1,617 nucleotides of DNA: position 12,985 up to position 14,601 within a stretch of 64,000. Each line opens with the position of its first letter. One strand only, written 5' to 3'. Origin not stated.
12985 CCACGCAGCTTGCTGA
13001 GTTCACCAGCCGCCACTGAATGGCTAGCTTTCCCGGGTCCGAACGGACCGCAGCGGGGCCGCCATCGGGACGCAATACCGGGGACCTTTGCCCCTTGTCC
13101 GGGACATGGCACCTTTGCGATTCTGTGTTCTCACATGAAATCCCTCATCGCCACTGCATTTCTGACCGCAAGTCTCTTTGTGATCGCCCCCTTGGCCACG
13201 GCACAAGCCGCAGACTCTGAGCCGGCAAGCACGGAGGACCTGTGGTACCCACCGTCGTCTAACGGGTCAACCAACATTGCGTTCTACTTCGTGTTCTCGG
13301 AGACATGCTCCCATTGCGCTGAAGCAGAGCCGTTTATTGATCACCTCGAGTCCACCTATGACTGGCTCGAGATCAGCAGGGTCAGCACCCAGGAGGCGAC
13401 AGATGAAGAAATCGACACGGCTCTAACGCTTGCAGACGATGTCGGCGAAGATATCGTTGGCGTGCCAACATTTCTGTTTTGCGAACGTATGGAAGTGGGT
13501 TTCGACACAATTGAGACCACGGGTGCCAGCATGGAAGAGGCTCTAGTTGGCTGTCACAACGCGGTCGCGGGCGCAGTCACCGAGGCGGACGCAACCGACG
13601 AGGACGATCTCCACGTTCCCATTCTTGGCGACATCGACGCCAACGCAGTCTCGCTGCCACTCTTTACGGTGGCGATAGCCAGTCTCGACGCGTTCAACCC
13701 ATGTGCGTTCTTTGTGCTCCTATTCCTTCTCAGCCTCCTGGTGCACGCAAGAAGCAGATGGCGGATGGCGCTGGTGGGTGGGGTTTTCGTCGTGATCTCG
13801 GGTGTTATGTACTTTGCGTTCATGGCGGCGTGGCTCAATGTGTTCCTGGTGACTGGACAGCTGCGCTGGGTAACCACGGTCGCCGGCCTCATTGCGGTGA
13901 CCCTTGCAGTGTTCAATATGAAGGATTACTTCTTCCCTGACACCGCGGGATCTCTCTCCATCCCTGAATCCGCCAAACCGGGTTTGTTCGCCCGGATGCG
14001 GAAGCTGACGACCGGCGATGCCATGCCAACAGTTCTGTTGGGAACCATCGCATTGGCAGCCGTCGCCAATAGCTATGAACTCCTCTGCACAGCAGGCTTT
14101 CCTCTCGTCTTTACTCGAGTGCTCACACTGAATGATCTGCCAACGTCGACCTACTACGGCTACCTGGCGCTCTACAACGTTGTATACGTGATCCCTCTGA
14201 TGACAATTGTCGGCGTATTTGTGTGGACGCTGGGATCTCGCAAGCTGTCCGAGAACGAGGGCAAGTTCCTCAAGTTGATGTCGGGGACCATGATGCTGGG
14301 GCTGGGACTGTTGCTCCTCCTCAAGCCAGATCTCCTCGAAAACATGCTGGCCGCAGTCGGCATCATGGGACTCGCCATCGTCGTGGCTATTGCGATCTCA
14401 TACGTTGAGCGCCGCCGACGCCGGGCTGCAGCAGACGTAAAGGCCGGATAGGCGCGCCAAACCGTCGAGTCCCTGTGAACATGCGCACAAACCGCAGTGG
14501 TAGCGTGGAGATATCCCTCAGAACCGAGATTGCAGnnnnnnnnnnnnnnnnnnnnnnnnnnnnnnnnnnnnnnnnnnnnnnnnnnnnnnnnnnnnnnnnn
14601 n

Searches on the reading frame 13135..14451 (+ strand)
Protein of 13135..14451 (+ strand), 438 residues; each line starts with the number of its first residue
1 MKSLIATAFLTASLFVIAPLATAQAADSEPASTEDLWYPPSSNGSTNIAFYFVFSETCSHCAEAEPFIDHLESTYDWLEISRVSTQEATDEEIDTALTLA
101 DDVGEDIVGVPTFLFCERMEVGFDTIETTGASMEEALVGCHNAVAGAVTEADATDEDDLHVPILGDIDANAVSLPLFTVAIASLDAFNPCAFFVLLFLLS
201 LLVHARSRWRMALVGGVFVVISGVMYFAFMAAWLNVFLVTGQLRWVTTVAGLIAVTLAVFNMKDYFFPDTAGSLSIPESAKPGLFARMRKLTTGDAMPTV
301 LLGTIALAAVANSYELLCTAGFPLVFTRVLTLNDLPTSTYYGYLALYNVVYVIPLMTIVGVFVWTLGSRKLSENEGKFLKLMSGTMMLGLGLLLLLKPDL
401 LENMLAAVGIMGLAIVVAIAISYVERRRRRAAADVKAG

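Call 38: search_protein_families(library=pfam, proteins=[window:13135-14451:+], max_evalue=0.01)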
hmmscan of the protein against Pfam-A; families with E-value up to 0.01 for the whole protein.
window:13135-14451:+ (438 aa): 0 families

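Call 44: search_protein_families(library=ncbifam, proteins=[window:13135-14451:+], max_evalue=0.1)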
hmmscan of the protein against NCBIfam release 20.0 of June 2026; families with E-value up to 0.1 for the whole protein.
window:13135-14451:+ (438 aa): 1 family
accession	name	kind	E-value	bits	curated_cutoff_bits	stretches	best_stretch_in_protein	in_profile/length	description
TIGR02738.1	TrbB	equivalog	0.05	13.3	132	1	46-104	50-107/153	type-F conjugative transfer system pilin assembly thiol-disulfide isomerase TrbB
